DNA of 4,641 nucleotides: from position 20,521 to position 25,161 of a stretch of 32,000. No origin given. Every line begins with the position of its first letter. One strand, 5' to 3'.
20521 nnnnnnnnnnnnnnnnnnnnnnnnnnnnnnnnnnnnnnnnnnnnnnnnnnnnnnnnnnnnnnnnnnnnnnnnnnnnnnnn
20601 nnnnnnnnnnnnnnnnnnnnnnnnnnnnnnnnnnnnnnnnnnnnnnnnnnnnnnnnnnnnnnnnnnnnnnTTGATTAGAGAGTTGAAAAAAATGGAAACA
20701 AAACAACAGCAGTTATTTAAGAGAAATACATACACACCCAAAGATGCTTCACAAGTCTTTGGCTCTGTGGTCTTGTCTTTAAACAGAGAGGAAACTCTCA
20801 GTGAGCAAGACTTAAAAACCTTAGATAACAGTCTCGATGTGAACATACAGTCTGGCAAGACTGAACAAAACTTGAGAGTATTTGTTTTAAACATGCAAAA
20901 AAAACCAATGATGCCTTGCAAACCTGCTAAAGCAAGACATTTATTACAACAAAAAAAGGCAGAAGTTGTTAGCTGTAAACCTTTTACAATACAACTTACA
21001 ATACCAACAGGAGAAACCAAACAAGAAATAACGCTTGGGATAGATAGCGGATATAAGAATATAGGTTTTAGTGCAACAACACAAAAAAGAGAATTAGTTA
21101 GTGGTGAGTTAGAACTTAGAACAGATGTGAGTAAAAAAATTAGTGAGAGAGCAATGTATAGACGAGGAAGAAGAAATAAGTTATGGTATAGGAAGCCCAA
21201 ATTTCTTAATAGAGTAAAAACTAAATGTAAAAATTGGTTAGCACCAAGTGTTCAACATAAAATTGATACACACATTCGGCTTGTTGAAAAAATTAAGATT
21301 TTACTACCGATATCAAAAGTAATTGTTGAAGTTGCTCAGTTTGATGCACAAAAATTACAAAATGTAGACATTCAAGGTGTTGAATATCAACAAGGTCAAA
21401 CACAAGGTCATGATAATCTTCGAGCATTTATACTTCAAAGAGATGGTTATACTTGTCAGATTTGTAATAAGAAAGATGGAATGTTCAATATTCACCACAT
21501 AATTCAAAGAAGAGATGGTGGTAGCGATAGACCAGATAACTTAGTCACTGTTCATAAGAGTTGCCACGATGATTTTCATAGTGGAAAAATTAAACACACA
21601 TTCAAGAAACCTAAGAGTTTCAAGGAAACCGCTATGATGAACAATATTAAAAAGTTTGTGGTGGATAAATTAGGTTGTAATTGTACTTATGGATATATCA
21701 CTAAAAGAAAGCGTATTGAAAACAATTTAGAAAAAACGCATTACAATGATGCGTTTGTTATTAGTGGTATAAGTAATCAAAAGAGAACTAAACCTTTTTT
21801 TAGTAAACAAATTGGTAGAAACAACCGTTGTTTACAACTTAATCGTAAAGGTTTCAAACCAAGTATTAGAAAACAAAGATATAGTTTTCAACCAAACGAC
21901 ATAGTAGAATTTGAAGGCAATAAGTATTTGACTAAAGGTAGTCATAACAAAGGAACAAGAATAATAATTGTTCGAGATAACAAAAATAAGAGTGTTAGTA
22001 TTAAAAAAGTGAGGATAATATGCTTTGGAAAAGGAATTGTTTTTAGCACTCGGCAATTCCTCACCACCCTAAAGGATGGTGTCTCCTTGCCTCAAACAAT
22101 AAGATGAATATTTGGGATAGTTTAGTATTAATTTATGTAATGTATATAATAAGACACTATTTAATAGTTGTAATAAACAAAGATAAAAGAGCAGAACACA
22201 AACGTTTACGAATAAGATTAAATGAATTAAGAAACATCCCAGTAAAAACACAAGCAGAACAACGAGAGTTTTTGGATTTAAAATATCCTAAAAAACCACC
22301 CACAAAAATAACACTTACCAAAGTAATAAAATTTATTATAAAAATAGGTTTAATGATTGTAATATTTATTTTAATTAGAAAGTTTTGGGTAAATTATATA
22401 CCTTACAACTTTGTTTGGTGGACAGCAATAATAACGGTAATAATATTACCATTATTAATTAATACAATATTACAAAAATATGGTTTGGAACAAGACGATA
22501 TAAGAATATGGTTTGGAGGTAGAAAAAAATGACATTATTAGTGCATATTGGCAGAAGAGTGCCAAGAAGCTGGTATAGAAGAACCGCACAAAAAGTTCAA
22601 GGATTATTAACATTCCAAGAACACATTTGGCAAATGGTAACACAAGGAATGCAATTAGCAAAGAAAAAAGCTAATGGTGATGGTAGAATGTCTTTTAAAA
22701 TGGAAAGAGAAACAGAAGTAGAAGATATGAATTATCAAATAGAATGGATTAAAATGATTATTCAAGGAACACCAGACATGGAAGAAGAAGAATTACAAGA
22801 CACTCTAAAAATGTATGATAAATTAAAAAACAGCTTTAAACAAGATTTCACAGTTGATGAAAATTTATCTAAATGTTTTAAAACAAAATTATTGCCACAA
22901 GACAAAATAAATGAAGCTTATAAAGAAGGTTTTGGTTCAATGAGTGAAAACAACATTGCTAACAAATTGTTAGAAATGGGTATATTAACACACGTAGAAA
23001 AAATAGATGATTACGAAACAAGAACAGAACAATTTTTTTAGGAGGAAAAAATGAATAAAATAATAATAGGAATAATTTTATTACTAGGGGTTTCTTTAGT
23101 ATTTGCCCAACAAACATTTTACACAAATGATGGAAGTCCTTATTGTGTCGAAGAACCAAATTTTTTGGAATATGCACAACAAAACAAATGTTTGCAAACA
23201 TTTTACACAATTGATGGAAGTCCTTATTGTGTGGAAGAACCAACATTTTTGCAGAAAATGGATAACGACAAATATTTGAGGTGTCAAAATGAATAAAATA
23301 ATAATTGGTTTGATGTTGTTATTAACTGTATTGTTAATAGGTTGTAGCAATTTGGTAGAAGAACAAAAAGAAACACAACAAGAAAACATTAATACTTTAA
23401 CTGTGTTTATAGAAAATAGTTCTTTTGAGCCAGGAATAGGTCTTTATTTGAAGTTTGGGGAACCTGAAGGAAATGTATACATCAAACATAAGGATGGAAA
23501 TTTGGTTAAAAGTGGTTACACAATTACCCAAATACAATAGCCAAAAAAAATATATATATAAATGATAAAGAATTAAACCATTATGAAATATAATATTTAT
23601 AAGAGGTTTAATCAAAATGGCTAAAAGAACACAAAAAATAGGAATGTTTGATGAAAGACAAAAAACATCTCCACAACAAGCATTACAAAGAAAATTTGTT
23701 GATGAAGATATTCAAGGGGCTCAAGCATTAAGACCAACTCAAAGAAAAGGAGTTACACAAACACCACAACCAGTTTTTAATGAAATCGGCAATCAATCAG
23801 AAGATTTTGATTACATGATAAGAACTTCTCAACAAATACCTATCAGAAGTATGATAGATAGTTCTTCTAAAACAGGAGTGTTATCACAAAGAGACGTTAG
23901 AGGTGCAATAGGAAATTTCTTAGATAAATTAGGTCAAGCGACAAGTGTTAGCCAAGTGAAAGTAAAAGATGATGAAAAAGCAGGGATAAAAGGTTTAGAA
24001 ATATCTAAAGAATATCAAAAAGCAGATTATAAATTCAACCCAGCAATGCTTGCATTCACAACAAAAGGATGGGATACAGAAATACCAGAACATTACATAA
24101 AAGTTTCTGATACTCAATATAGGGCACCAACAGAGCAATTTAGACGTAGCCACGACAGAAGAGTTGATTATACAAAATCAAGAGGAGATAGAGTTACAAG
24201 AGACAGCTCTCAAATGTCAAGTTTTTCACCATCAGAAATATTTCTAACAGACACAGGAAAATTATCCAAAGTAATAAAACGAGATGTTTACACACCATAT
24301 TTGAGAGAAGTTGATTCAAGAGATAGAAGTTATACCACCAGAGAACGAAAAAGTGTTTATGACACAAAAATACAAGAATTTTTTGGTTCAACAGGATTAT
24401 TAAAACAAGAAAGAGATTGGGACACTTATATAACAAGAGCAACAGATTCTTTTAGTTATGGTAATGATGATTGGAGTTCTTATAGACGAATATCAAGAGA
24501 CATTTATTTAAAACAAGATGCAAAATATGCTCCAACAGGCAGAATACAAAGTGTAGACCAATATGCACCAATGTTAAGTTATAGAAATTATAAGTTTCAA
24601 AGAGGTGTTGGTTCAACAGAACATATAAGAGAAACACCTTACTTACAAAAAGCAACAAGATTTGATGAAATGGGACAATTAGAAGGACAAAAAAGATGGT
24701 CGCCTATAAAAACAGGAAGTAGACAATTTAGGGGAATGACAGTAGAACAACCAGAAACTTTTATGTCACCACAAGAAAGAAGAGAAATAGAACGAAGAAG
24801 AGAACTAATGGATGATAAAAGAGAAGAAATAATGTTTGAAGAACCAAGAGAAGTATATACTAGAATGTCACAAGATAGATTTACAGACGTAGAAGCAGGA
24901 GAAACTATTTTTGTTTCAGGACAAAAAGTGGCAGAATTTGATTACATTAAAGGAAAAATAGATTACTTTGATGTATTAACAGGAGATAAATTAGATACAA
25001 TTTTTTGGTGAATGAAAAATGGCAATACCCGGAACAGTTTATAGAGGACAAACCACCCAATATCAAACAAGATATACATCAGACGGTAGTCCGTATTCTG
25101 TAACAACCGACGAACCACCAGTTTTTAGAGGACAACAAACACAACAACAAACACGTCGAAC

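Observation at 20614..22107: Apparently intact IscB (OMEGA) RNA-guided nuclease carried inside an archaeal-virus-like genome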

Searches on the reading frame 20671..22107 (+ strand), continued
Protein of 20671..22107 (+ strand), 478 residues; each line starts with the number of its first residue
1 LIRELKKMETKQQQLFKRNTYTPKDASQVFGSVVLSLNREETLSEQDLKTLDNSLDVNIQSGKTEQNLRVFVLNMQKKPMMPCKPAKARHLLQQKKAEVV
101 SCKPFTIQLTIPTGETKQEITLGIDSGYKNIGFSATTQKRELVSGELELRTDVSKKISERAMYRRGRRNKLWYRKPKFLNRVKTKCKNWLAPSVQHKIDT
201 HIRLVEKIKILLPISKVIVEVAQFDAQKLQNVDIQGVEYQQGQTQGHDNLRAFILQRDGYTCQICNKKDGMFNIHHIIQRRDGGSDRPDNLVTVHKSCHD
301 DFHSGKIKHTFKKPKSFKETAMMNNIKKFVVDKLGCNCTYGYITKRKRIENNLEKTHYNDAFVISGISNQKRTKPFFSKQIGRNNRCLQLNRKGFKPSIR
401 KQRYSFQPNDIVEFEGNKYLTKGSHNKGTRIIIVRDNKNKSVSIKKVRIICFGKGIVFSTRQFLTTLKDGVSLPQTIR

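Call 75: fold_search(model_id=the predicted structure, library=pdb)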
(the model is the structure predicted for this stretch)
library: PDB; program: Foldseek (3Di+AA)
matches with E <= 10: 1118; with E <= 0.001: 21
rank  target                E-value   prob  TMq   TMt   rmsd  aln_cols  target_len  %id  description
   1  8csz_D                1.2e-24  1.00  0.55  0.47  12.9       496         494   22  IscB and wRNA bound to Target DNA (released 2022-06-15)
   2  9nvu_P                1.3e-24  1.00  0.53  0.37  15.8       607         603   19  Engineered OrufIscB-omegaRNA-target DNA complex (released 2025-05-21)
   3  9liq_A                1.8e-23  1.00  0.55  0.47  11.3       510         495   23  CryoEM Structures Uncover the Unexpected Hinges of IscB for Enhanced Gene Editing (released 2026-01-21)
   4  9k30_A                3.6e-22  1.00  0.52  0.49  10.5       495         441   22  Cryo-EM structure of the TbaIscB-omega RNA-target DNA complex (released 2026-02-04)
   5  9lir_D                2.2e-19  1.00  0.54  0.46  12.4       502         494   22  CryoEM Structures Uncover the Unexpected Hinges of IscB for Enhanced Gene Editing (released 2026-01-21)
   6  7xht_A                5.9e-19  1.00  0.53  0.55   9.6       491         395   19  Structure of the OgeuIscB-omega RNA-target DNA complex (released 2022-12-14)
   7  7utn_D                2.7e-18  1.00  0.53  0.55   8.5       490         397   20  IscB and wRNA bound to Target DNA (released 2022-06-15)
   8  8dmb_P                8.3e-18  1.00  0.55  0.67   6.7       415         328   18  Structure of Desulfovirgula thermocuniculi IsrB (DtIsrB) in complex with omega RNA and target DNA (released 2022-10-19)
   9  8ctl_D                1.0e-17  1.00  0.54  0.56   8.2       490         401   19  IscB and wRNA bound to Target DNA (locked state) (released 2022-06-15)
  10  9k2z_A                7.0e-13  1.00  0.43  0.64   7.4       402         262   15  Cryo-EM structure of the HfmIscB-omega RNA-target DNA complex (released 2026-02-04)
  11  9lgi_A                1.7e-10  1.00  0.32  0.21  16.2       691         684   12  Cryo-EM structure of a type II-D CRISPR-Cas9 in complex with single-guided RNA and double-stranded DNA (released 2025-08-20)
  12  9k31_A                3.0e-10  1.00  0.37  0.24  14.4       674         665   13  Cryo-EM structure of the YnpsCas9-guide RNA-target DNA complex (released 2026-02-04)
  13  9k32_A                3.1e-09  1.00  0.34  0.21  17.1       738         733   12  Cryo-EM structure of the NbaCas9-guide RNA-target DNA complex (released 2026-02-04)
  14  8zcy_A                4.1e-07  1.00  0.25  0.17  16.9       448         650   12  Cryo-EM structure of eSaCas9_NNG-guide RNA-target DNA complex in an interrogation state (released 2025-11-05)
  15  8zcz_A                7.8e-05  1.00  0.29  0.16  17.3       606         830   10  Cryo-EM structure of eSaCas9_NNG-guide RNA-target DNA complex in an interrogation state (released 2025-11-05)
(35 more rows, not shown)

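Call 89: find_encoding_contigs(protein=P0004, flank=4000, max_places=4)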
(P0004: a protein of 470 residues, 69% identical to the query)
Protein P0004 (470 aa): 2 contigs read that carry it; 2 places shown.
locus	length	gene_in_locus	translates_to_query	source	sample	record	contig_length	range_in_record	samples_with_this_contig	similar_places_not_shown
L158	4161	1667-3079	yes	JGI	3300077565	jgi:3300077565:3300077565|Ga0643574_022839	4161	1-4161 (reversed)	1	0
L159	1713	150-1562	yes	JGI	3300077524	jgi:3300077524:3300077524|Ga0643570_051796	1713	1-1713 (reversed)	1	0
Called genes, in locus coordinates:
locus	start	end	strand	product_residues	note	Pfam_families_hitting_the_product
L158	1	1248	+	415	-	?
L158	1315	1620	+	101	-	-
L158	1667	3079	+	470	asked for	PF14239:RRXRR, PF01844:HNH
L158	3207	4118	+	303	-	PF01368:DHH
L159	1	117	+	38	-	?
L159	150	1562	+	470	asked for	PF14239:RRXRR, PF01844:HNH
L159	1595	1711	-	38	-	?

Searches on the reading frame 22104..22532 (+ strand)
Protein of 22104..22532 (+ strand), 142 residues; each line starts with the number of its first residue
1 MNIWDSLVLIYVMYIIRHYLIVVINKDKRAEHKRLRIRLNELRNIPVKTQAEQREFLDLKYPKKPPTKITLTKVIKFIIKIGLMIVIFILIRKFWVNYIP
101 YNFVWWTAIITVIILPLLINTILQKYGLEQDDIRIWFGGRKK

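Call 3: search_protein_families(library=pfam, proteins=[window:22104-22532:+], max_evalue=0.01)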
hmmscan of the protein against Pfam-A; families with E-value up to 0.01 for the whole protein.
window:22104-22532:+ (142 aa): 0 families

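Call 13: find_encoding_contigs(protein=window:22104-22532:+, flank=10000, max_places=8)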
Protein window:22104-22532:+ (142 aa): 2 contigs read that carry it; 2 places shown.
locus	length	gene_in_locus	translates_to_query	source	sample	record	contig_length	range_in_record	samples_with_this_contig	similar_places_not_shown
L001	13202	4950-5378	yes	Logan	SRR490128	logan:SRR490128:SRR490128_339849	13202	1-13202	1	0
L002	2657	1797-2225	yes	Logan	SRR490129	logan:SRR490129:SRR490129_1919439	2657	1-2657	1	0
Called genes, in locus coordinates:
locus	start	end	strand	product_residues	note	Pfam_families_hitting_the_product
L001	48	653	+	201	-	-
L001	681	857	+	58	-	-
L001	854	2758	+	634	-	PF14890:Intein_splicing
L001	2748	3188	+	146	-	-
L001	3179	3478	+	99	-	-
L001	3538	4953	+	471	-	PF14239:RRXRR, PF01844:HNH, PF14279:HNH_5 (weak)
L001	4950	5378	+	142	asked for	-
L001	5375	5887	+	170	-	-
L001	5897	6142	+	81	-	-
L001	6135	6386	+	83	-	-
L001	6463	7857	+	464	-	-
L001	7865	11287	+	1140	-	-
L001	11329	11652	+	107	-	-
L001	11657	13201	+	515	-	?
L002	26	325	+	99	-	-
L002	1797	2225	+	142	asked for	-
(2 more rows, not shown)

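Call 40: search_protein_families(library=phrogs, proteins=[window:22104-22532:+], max_evalue=0.01)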
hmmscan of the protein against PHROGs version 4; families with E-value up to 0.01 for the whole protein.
window:22104-22532:+ (142 aa): 0 families

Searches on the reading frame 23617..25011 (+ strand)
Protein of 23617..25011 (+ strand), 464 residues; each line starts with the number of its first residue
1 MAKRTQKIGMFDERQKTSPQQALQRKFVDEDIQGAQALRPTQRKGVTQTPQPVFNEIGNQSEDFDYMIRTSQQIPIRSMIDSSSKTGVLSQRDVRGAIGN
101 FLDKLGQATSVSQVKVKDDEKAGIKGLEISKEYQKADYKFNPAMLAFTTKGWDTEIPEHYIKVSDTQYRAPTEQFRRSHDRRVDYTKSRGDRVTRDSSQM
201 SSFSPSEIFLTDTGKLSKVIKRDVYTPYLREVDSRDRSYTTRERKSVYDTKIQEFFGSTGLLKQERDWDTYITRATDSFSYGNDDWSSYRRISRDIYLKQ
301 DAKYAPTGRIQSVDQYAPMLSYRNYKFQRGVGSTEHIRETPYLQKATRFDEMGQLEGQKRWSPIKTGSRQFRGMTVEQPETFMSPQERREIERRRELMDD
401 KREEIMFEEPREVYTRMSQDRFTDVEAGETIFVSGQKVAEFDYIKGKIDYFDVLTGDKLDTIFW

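Call 3: search_protein_families(library=pfam, proteins=[window:23617-25011:+], max_evalue=0.01)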
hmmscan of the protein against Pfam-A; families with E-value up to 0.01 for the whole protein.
window:23617-25011:+ (464 aa): 0 families

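Call 11: search_protein_families(library=phrogs, proteins=[window:23617-25011:+], max_evalue=0.001)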
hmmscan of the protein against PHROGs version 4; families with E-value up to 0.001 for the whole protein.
window:23617-25011:+ (464 aa): 0 families

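Call 14: find_related_loci(query=window:23617-25011:+, collection=viral_contigs, flank=10000)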
Query window:23617-25011:+ (464 aa) in viral_contigs; peptide patterns used: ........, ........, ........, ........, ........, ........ (x = any residue, [..] = any of these).
3 stretches matched a pattern, but none encodes a relative of the query by tblastn (E <= 1e-3).

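Call 59: search_protein_families(library=pfam, proteins=[window:23617-25011:+], max_evalue=1)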
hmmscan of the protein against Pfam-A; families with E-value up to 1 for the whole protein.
window:23617-25011:+ (464 aa): 0 families

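Call 60: search_protein_families(library=phrogs, proteins=[window:23617-25011:+], max_evalue=1)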
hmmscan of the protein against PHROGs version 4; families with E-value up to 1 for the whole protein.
window:23617-25011:+ (464 aa): 0 families
